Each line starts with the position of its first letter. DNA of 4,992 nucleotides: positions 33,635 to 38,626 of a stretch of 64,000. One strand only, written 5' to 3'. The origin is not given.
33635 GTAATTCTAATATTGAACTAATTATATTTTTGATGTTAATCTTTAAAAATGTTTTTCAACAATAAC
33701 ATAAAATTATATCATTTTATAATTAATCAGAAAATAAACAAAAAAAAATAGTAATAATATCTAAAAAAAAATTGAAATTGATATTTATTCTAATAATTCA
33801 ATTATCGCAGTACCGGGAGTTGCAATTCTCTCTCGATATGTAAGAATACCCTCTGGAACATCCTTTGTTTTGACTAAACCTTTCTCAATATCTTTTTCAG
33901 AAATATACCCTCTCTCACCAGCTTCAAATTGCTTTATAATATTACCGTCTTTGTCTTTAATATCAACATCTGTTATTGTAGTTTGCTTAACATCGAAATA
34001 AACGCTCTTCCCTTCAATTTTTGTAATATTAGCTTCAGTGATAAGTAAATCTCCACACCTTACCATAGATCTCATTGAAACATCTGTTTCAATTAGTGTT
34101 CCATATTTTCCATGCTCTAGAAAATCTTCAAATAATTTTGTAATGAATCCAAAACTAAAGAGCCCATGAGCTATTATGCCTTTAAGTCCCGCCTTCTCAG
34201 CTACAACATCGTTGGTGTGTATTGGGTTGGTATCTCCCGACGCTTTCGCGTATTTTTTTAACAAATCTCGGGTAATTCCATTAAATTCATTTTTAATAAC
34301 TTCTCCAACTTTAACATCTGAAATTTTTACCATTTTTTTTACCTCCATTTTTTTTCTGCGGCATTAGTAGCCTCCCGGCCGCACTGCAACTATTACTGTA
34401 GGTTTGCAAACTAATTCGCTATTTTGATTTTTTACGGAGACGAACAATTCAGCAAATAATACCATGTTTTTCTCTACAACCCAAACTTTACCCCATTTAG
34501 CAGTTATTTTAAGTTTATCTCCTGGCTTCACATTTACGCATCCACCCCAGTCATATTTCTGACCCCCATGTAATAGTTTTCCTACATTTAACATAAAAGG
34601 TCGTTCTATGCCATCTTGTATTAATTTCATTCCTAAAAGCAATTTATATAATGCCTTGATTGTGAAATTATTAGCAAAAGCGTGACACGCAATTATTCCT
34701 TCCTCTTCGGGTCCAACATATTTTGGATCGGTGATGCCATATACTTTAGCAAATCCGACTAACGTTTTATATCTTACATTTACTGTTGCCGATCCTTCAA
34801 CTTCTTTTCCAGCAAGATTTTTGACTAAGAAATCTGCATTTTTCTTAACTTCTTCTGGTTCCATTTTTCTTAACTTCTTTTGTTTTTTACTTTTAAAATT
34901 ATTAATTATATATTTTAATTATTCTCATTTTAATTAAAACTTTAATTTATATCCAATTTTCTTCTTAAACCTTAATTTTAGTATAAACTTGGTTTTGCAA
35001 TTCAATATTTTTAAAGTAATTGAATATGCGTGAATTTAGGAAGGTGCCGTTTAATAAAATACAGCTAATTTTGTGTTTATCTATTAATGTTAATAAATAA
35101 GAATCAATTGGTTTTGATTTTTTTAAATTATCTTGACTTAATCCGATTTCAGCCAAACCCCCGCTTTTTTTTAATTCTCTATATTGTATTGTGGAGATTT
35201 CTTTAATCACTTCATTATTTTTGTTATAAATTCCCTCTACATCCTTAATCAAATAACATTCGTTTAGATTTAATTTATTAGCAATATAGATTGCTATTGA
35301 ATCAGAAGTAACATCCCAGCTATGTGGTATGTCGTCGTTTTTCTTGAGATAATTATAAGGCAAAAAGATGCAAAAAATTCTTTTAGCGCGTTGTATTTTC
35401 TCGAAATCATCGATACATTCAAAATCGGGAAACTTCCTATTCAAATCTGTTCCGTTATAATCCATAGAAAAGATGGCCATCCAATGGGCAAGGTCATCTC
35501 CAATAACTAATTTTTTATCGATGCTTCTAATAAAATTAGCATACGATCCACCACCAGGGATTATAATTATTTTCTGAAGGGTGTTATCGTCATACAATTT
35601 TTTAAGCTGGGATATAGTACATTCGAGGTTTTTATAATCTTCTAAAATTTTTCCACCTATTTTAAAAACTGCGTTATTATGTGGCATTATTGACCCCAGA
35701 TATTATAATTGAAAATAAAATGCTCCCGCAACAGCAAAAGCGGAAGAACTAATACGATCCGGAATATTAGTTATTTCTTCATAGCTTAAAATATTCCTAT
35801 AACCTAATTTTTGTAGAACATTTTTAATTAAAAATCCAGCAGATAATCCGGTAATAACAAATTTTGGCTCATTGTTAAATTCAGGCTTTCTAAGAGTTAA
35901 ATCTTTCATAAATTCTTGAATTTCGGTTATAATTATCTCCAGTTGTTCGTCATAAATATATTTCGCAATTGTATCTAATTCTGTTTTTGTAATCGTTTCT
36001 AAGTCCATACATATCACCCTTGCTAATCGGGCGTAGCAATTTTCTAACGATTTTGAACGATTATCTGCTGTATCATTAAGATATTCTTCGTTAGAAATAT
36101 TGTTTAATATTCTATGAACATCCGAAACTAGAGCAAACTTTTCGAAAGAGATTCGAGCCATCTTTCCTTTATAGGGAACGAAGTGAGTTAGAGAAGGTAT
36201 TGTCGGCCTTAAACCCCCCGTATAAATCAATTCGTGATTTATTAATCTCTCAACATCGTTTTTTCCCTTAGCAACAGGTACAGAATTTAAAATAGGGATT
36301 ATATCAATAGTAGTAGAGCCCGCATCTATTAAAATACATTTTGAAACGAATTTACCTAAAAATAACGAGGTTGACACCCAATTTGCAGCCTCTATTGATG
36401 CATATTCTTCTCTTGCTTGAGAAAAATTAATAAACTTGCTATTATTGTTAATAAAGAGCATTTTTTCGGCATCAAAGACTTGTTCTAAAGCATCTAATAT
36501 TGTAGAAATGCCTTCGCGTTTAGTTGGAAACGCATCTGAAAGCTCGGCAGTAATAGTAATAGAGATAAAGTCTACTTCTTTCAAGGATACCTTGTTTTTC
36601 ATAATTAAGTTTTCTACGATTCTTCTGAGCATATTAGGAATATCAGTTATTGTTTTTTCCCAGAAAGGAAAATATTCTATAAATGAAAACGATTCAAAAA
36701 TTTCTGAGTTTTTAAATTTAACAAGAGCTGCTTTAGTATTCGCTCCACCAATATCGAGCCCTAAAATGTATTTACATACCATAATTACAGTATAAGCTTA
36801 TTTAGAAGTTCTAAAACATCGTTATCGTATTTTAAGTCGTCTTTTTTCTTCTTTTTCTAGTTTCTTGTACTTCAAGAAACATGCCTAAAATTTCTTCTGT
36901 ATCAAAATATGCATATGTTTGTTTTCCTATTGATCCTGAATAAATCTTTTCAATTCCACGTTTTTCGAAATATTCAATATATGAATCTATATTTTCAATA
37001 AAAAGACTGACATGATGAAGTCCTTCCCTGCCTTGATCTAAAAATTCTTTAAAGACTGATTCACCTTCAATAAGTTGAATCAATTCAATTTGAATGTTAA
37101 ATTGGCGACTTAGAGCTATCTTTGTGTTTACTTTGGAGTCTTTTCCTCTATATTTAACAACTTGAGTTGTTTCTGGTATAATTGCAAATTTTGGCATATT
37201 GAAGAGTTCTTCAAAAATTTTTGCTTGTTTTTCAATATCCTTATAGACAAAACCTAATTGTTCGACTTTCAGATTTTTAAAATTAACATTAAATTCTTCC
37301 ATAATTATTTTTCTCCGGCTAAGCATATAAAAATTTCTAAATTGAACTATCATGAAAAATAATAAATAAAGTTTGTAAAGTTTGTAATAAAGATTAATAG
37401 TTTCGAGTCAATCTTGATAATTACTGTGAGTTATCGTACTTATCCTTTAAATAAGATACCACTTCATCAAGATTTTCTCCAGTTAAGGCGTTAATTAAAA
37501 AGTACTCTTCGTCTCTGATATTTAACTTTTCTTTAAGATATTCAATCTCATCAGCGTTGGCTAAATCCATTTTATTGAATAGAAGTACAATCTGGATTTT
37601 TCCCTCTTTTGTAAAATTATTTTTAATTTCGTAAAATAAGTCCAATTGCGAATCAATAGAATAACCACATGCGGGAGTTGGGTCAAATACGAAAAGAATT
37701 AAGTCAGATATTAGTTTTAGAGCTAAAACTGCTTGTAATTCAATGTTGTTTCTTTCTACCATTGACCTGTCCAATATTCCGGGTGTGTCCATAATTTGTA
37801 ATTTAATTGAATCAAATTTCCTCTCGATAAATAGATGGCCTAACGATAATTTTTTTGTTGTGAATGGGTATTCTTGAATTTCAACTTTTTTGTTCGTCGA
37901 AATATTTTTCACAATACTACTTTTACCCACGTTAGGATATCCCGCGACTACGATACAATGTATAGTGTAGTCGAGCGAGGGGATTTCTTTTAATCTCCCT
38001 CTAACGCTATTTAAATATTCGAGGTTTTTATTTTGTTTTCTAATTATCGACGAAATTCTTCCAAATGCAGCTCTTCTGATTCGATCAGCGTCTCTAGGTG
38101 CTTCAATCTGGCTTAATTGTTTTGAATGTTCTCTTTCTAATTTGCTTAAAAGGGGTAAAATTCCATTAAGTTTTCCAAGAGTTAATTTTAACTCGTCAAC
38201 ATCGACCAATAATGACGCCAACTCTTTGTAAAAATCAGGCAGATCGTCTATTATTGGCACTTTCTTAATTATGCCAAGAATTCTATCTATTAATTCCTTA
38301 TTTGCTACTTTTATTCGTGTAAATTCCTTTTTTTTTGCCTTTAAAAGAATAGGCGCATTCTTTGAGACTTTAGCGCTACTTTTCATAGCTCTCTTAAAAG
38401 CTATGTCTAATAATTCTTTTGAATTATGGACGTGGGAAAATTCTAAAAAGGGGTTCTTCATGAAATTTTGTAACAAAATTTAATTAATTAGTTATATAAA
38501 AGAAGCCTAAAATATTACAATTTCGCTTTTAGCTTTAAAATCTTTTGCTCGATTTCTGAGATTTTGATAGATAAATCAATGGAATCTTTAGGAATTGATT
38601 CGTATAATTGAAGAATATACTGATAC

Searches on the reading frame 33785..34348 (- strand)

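Call 24: search_protein_families(library=pfam, proteins=[window:33785-34348:-], max_evalue=0.01)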
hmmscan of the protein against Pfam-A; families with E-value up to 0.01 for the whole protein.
window:33785-34348:- (187 aa): 2 families
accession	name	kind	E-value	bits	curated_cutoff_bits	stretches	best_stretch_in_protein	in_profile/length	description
PF01575.25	MaoC_dehydratas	-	4.3e-18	65.5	27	1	25-126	18-116/123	MaoC like domain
PF13452.11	FAS1_DH_region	-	1.1e-08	35.7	22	1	14-136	3-127/132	FAS1-like, dehydratase domain region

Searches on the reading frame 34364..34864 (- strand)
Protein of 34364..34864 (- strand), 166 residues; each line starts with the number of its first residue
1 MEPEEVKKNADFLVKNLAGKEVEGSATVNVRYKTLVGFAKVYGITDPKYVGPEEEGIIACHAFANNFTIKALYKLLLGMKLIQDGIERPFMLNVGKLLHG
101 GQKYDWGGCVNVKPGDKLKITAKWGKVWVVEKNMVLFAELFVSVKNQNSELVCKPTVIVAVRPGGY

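Call 24: search_protein_families(library=pfam, proteins=[window:34364-34864:-], max_evalue=0.01)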
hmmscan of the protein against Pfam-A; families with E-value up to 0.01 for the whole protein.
window:34364-34864:- (166 aa): 1 family
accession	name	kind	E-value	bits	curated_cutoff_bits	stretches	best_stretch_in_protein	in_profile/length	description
PF13452.11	FAS1_DH_region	-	1.3e-06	29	22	1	19-153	4-130/132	FAS1-like, dehydratase domain region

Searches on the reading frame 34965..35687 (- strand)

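Call 24: search_protein_families(library=pfam, proteins=[window:34965-35687:-], max_evalue=0.01)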
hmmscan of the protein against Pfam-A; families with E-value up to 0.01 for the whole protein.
window:34965-35687:- (240 aa): 1 family
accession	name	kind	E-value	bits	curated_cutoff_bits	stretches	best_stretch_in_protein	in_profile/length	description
PF00696.33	AA_kinase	-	1.3e-18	68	24.9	2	120-212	147-233/234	Amino acid kinase family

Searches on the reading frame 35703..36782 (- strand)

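Call 48: search_protein_families(library=pfam, proteins=[window:35703-36782:-], max_evalue=0.0001)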
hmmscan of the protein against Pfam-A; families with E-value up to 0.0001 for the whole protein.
window:35703-36782:- (359 aa): 1 family
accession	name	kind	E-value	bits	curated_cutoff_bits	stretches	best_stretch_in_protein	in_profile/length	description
PF01968.24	Hydantoinase_A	-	3e-21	76.4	22.9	1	74-333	4-270/291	Hydantoinase/oxoprolinase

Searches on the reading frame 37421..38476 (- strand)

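Call 48: search_protein_families(library=pfam, proteins=[window:37421-38476:-], max_evalue=0.0001)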
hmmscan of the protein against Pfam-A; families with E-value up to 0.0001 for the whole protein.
window:37421-38476:- (351 aa): 6 families
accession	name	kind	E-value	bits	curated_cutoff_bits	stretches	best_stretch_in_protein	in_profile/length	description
PF17835.6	NOG1_N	-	9.4e-29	101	22.9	1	13-169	4-160/160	NOG1 N-terminal helical domain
PF06858.20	NOG1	-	1.5e-19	69.9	27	1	244-304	1-58/58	Nucleolar GTP-binding protein 1 (NOG1)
PF01926.29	MMR_HSR1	-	1.3e-17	64.4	21.9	1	175-302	2-113/113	50S ribosome-binding GTPase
PF03193.22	RsgA_GTPase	-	1.2e-09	38.7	30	0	290-346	50-107/174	RsgA GTPase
PF02421.24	FeoB_N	-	7.7e-09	35.7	27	1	175-339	3-152/156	Ferrous iron transport protein B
PF00071.28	Ras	-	7.9e-06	26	21.6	1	175-343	2-156/162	Ras family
